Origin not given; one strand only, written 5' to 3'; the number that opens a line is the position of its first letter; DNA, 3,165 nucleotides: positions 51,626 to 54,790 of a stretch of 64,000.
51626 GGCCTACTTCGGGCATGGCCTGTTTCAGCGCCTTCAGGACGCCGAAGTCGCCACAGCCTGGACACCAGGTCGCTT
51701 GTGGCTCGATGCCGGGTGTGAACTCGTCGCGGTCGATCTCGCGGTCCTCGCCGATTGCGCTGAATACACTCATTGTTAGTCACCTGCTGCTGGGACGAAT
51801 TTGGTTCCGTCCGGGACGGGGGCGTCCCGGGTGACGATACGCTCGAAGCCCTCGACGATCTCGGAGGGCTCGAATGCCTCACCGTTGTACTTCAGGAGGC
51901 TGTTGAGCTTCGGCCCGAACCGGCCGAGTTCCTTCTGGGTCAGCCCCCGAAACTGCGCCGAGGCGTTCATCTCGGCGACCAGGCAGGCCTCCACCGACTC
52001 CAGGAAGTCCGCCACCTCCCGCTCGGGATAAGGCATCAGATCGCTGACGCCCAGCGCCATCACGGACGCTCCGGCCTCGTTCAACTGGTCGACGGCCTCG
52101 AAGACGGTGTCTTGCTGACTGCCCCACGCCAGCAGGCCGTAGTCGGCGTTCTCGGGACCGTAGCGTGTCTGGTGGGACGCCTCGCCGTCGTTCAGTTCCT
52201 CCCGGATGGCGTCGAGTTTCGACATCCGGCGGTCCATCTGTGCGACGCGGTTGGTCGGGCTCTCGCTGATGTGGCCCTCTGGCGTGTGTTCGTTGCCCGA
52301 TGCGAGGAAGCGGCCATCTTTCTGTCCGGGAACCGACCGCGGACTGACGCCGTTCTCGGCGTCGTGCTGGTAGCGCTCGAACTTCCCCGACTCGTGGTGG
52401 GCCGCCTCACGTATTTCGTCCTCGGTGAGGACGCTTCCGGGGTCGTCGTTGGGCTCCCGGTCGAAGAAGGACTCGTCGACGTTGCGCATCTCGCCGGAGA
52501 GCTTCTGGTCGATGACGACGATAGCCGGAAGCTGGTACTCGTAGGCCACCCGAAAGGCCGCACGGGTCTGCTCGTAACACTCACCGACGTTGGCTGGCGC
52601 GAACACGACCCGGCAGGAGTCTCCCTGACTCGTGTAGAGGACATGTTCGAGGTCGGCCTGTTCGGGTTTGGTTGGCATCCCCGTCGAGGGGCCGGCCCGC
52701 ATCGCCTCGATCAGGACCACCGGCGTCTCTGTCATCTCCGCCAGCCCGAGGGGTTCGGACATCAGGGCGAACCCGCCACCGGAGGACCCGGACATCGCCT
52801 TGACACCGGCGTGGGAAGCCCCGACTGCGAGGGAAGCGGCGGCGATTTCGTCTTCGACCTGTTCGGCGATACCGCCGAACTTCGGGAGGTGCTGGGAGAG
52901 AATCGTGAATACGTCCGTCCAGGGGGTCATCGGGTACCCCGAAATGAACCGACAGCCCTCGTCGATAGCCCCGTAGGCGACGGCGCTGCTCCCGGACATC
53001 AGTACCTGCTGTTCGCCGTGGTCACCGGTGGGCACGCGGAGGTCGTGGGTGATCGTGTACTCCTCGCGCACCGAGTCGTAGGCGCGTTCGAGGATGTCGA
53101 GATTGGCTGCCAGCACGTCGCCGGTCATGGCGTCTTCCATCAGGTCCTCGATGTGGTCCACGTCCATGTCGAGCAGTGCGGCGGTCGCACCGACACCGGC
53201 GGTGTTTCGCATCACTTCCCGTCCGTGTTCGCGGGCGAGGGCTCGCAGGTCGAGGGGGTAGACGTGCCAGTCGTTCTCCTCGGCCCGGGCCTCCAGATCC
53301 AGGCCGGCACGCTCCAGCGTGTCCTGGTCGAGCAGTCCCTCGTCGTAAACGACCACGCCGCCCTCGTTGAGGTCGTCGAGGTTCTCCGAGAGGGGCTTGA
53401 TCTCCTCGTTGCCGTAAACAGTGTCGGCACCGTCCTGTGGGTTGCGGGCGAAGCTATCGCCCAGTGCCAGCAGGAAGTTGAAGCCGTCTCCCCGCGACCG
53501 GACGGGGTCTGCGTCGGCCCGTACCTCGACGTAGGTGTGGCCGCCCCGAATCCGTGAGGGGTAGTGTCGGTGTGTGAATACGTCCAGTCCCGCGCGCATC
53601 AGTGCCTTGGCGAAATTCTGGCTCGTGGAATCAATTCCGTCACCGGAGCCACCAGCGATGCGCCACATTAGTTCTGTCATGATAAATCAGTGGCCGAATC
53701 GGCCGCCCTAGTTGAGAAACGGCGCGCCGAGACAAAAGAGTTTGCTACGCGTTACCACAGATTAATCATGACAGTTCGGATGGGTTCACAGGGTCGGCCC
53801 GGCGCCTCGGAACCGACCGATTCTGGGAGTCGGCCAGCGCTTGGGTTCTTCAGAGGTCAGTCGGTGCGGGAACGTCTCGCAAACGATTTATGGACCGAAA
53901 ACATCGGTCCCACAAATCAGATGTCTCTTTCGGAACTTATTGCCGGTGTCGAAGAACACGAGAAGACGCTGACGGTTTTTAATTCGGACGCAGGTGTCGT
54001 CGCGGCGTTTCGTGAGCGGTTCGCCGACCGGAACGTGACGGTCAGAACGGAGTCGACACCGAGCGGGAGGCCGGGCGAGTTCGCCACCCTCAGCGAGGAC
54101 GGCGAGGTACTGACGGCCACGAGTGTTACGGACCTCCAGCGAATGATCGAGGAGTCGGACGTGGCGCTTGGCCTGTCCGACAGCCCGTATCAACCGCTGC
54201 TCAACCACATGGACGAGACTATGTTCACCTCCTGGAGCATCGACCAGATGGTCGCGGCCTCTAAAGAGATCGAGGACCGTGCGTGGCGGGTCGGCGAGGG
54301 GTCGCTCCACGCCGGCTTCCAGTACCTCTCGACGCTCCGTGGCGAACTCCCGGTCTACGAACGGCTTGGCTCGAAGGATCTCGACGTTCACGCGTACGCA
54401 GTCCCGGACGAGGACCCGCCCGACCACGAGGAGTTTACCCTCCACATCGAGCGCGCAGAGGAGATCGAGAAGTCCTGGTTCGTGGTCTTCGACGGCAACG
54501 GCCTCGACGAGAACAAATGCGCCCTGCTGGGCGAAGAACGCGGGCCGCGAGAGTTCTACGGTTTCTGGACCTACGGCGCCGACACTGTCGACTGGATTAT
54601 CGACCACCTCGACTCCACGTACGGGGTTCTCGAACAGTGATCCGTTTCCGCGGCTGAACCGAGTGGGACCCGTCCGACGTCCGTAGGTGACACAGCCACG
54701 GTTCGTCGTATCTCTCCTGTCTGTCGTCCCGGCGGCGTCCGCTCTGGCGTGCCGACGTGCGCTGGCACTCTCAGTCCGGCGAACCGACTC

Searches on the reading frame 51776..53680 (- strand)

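Call 7: search_protein_families(library=pfam, proteins=[window:51776-53680:-], max_evalue=0.00001)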
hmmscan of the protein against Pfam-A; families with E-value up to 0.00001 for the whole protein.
window:51776-53680:- (634 aa): 3 families
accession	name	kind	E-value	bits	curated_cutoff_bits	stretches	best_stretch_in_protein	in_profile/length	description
PF01855.24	POR_N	-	4.1e-47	161.3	27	1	237-480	2-227/231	Pyruvate flavodoxin/ferredoxin oxidoreductase, thiamine diP-bdg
PF01558.24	POR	-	1.7e-35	123.2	27.4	1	13-202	2-173/173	Pyruvate ferredoxin/flavodoxin oxidoreductase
PF17147.9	PFOR_II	-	6.7e-09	36.5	27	1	512-587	1-76/102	Pyruvate:ferredoxin oxidoreductase core domain II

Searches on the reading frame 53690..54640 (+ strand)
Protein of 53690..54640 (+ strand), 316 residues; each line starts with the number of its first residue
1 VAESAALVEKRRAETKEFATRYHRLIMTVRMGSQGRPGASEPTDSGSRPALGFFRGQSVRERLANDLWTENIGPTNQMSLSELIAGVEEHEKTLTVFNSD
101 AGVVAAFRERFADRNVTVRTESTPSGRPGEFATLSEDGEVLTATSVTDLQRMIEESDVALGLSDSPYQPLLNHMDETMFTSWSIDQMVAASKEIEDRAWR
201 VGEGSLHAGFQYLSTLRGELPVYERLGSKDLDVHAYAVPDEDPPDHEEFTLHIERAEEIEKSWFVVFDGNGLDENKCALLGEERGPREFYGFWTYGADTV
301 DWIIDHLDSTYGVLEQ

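Call 7: search_protein_families(library=pfam, proteins=[window:53690-54640:+], max_evalue=0.00001)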
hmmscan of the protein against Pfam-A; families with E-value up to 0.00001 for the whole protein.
window:53690-54640:+ (316 aa): 1 family
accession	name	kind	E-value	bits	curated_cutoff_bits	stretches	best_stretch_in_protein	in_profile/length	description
PF10069.14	DICT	-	5.1e-17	62.5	23.8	1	170-283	3-128/129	Sensory domain in DIguanylate Cyclases and Two-component system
